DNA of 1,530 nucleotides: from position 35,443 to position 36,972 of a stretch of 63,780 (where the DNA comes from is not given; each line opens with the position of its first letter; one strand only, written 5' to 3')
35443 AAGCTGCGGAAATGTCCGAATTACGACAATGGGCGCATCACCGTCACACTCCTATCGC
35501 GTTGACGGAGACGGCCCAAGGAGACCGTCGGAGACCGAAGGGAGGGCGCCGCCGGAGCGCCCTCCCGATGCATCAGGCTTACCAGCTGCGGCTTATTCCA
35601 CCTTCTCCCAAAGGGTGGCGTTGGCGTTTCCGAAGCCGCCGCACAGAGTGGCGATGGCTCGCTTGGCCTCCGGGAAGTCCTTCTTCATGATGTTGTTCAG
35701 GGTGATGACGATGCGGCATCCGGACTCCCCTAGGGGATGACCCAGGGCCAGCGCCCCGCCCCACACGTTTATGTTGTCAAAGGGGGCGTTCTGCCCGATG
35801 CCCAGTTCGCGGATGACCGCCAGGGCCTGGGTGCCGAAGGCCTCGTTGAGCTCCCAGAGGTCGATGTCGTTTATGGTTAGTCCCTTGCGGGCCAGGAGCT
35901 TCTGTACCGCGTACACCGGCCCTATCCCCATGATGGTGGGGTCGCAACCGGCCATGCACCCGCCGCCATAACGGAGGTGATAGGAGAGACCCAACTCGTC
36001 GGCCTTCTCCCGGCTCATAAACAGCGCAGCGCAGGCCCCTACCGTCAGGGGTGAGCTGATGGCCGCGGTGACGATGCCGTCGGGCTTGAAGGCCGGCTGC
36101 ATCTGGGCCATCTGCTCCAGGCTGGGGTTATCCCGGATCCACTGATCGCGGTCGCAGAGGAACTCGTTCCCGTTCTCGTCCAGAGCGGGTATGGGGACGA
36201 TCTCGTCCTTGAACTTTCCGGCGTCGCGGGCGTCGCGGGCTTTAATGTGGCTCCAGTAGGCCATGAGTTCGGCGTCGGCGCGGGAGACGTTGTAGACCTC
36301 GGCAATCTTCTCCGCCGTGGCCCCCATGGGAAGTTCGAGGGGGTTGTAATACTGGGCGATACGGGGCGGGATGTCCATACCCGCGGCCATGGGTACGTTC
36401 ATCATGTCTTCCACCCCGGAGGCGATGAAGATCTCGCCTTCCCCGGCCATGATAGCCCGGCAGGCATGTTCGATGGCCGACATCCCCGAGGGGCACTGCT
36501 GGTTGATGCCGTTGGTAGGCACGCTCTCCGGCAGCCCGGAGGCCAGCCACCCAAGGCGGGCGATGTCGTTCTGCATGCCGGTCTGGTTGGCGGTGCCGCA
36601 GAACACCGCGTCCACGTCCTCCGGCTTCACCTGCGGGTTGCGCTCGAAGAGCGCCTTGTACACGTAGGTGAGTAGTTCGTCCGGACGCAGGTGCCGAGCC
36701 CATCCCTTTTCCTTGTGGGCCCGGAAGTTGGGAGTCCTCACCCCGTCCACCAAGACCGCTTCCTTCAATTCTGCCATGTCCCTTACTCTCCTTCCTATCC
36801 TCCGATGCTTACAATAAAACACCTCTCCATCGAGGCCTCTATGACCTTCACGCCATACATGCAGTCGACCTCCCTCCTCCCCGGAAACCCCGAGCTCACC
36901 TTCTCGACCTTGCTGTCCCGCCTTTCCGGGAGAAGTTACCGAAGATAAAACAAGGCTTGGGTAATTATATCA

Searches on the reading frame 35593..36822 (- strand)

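Call 24: search_protein_families(library=pfam, proteins=[window:35593-36822:-], max_evalue=0.001)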
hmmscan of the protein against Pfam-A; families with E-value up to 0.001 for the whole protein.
window:35593-36822:- (409 aa): 3 families
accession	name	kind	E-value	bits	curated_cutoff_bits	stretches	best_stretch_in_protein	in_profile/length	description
PF00108.29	Thiolase_N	-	2.4e-56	191.5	26.4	1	23-272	2-260/260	Thiolase, N-terminal domain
PF02803.24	Thiolase_C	-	2.4e-38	131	27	1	290-406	12-122/123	Thiolase, C-terminal domain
PF00109.32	ketoacyl-synt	-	0.00081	19.5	20.8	0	109-142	173-206/252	Beta-ketoacyl synthase, N-terminal domain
